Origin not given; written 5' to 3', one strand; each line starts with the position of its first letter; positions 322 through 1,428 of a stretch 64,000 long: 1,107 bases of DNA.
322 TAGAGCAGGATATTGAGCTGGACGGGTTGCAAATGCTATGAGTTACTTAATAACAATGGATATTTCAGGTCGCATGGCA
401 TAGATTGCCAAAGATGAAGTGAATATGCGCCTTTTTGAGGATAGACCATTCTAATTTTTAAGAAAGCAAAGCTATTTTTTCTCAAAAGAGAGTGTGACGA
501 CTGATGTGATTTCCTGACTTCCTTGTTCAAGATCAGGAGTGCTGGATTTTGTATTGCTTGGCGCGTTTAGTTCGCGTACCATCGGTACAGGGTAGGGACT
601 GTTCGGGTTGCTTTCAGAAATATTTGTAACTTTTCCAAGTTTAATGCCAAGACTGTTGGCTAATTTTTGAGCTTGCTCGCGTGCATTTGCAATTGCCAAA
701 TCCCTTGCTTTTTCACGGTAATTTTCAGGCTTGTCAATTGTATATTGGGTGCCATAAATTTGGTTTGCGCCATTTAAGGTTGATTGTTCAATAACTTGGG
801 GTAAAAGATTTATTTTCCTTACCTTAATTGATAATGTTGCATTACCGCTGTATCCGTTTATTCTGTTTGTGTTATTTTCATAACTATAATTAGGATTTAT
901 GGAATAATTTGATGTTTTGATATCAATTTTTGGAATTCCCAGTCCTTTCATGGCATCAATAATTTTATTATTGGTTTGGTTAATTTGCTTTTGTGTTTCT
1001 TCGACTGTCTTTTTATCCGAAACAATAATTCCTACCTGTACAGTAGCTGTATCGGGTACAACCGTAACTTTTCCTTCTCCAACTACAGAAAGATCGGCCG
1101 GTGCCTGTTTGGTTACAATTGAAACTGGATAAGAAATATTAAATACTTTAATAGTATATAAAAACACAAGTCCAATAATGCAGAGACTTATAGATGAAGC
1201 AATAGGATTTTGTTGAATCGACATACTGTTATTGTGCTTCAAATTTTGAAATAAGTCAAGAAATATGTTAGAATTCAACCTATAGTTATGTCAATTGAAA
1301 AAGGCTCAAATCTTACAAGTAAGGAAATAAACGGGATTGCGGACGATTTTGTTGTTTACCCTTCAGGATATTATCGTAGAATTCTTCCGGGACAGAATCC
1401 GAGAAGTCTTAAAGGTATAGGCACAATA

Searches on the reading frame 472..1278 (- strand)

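Call 46: search_protein_families(library=pfam, proteins=[window:472-1278:-], max_evalue=0.00001)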
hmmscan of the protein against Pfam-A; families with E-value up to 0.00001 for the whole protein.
window:472-1278:- (268 aa): 1 family
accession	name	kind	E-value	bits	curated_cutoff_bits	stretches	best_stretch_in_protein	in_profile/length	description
PF04402.19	SIMPL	-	2.1e-53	182.1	25.2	1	63-265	1-205/205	Protein of unknown function (DUF541)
